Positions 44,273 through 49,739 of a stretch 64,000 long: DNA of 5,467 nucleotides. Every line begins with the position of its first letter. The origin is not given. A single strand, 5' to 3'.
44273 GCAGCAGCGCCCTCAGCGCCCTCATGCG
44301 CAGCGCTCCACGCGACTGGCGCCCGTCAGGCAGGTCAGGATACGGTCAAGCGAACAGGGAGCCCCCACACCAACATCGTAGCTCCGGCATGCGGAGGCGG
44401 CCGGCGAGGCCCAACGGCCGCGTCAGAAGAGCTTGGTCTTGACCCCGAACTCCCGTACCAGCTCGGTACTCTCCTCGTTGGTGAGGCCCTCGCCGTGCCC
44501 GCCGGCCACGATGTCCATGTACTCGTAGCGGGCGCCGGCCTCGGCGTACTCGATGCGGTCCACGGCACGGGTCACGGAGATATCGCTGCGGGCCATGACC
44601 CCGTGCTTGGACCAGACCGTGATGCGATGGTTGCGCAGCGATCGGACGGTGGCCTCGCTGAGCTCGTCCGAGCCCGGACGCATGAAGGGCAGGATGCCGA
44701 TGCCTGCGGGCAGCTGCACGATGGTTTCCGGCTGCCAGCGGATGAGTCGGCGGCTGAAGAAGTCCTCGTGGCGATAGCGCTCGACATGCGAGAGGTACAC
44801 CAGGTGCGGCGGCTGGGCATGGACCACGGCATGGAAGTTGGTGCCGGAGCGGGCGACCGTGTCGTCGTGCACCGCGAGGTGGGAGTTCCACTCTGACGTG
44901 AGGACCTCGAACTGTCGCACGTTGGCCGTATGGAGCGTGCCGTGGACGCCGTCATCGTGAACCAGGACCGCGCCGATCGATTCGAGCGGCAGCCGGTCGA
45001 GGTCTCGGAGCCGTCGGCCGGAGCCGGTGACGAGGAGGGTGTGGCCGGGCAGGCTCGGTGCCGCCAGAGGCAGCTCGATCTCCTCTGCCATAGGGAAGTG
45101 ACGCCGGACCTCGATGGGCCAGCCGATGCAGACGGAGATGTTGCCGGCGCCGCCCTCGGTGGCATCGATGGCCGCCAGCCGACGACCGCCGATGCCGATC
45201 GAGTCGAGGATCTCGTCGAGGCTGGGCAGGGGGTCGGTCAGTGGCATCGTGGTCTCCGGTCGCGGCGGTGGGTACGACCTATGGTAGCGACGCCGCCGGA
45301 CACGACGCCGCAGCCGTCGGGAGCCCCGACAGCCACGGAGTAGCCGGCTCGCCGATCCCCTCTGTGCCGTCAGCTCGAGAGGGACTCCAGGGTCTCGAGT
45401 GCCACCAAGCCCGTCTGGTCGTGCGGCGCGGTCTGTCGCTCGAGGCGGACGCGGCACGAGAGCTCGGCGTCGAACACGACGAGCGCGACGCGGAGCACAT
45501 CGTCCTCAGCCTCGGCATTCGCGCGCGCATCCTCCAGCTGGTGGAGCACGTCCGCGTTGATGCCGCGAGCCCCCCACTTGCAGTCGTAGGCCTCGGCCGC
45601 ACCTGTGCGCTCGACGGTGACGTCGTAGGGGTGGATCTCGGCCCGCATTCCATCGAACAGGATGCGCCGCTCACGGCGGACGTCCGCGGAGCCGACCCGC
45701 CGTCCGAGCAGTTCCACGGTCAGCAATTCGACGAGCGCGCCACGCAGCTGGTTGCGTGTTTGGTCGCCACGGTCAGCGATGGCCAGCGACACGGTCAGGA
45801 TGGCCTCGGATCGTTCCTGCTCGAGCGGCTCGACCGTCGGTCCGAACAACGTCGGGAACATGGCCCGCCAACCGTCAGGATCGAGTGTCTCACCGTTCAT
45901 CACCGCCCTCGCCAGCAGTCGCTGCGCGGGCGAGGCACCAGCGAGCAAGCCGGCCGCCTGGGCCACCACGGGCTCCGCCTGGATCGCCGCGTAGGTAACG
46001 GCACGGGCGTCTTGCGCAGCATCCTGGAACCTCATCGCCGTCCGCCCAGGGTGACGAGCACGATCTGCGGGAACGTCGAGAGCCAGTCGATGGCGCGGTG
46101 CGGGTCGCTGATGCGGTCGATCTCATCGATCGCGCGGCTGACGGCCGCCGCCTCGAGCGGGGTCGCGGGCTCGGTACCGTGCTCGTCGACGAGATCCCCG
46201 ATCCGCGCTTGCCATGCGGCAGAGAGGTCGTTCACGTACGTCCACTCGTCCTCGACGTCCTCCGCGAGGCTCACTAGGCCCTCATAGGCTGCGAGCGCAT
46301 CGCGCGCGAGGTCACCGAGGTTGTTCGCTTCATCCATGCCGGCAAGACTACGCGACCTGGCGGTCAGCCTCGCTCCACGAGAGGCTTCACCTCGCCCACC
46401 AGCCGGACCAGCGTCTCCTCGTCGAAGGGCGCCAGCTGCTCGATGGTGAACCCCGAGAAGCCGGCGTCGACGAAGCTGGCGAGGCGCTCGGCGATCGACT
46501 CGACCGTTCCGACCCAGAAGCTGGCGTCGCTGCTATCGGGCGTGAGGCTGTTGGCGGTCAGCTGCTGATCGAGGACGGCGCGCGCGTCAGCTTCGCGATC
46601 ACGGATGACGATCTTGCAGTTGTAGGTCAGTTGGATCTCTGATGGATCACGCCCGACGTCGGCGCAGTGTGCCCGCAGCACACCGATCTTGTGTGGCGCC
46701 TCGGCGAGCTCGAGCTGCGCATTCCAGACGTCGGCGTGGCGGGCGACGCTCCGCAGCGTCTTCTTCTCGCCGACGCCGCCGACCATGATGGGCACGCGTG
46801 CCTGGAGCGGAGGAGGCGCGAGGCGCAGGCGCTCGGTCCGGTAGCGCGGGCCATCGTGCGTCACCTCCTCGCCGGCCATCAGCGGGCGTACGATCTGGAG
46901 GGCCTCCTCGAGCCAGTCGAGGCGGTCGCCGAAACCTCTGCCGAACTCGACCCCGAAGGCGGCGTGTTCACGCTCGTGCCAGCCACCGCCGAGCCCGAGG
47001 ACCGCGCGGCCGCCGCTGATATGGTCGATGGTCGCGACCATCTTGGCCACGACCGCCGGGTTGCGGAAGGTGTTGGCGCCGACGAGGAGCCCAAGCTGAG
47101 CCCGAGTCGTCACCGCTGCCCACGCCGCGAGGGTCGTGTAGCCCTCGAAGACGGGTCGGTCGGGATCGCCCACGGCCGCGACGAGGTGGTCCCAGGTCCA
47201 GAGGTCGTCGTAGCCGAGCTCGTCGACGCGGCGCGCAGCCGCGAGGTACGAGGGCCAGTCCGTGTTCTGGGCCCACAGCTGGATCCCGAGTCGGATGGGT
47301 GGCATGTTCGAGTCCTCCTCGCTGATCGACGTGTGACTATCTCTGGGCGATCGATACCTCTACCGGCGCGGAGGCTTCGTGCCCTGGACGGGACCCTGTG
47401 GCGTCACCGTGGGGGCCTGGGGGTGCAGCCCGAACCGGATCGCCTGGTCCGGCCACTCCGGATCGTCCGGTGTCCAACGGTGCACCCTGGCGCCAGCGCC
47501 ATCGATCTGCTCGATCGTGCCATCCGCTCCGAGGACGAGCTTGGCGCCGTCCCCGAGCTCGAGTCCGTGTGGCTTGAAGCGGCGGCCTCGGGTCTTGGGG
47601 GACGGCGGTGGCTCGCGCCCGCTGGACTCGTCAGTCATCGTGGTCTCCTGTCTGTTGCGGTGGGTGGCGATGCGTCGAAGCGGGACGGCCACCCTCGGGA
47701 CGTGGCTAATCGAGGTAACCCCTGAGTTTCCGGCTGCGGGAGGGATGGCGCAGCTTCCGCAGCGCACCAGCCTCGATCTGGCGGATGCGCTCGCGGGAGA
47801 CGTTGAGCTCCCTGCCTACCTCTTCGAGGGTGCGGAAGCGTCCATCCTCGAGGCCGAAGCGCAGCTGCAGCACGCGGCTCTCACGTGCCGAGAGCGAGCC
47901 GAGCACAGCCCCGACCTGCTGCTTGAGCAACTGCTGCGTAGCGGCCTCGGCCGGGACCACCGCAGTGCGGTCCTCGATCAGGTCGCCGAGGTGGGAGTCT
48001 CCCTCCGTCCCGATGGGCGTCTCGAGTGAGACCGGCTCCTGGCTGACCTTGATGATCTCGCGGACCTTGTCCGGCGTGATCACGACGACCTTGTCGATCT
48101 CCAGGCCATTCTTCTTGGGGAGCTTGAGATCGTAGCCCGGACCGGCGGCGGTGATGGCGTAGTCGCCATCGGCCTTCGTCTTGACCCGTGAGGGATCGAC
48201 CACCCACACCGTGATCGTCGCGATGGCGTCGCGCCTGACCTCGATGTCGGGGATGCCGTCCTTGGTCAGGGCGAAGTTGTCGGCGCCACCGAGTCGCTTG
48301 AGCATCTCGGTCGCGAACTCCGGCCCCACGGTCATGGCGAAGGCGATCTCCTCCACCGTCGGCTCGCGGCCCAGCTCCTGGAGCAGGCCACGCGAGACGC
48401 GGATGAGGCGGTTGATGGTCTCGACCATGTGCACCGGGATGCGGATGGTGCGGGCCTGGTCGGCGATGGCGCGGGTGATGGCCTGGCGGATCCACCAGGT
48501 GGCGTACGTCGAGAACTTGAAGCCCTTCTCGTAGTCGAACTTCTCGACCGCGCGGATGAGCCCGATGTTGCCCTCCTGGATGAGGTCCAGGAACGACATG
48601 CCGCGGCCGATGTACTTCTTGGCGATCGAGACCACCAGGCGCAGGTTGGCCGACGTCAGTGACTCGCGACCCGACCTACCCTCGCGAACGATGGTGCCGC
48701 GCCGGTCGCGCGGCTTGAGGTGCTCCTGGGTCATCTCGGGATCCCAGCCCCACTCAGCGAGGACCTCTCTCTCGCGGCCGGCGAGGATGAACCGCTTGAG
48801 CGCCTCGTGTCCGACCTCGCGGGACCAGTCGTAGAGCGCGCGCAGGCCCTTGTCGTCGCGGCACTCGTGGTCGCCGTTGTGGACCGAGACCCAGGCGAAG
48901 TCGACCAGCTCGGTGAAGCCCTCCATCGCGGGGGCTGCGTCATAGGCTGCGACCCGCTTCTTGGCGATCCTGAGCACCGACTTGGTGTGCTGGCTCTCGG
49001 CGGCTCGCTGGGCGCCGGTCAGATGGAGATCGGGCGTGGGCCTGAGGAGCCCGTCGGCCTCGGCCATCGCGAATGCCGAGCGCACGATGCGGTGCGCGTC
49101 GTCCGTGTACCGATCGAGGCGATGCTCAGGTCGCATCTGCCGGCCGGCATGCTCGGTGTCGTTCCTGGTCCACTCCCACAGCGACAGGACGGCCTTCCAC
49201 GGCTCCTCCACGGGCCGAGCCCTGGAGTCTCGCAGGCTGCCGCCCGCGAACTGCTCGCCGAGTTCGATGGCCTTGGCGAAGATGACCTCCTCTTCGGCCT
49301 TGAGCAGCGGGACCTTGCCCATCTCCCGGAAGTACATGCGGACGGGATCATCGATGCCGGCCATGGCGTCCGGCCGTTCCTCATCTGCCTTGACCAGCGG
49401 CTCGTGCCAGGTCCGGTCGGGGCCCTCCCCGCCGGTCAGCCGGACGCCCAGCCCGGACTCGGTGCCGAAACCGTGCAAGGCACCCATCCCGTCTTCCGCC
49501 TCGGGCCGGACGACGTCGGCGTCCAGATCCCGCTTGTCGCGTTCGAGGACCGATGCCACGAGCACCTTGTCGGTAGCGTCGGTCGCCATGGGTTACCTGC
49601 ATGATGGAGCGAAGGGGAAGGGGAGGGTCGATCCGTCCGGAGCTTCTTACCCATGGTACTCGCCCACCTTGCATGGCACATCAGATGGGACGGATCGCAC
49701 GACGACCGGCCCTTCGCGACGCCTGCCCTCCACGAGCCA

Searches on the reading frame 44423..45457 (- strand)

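Call 39: search_protein_families(library=pfam, max_evalue=0.0001, proteins=[window:44423-45457:-])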
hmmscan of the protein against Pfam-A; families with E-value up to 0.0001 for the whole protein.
window:44423-45457:- (344 aa): 1 family
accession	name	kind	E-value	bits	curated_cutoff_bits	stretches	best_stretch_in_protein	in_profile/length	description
PF00596.27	Aldolase_II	-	2.6e-16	60.5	22.2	1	91-311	7-181/183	Class II Aldolase and Adducin N-terminal domain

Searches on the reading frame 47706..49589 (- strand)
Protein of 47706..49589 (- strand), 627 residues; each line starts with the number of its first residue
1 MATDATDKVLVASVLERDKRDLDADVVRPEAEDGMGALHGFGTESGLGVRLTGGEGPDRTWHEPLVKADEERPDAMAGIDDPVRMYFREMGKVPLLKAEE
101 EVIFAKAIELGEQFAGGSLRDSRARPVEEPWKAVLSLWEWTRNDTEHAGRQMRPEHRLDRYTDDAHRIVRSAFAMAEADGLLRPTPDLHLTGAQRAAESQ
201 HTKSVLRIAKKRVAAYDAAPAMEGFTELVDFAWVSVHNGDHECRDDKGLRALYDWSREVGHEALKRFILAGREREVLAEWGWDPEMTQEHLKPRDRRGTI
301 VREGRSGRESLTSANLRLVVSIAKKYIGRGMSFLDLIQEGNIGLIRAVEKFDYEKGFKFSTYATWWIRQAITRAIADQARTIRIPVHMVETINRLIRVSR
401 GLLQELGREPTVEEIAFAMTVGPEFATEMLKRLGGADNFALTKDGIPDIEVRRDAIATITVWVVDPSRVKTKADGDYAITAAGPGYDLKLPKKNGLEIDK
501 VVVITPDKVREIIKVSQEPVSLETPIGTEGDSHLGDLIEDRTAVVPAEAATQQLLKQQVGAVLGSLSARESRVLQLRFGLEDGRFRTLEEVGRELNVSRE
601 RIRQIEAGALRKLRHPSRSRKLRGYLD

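Call 40: search_protein_families(library=pfam, max_evalue=0.0001, proteins=[window:47706-49589:-])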
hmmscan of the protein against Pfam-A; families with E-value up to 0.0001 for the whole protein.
window:47706-49589:- (627 aa): 4 families
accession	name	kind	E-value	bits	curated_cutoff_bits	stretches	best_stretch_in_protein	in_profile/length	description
PF04539.22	Sigma70_r3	-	5.6e-24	84.5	25.3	2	503-549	31-77/78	Sigma-70 region 3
PF04542.20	Sigma70_r2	-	7.2e-24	83.8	24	1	313-381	3-71/71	Sigma-70 region 2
PF04545.22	Sigma70_r4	-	2.9e-17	62.3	24.1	1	562-615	1-50/50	Sigma-70, region 4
PF00140.25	Sigma70_r1_2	-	2.2e-14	53.5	22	1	81-113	1-33/34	Sigma-70 factor, region 1.2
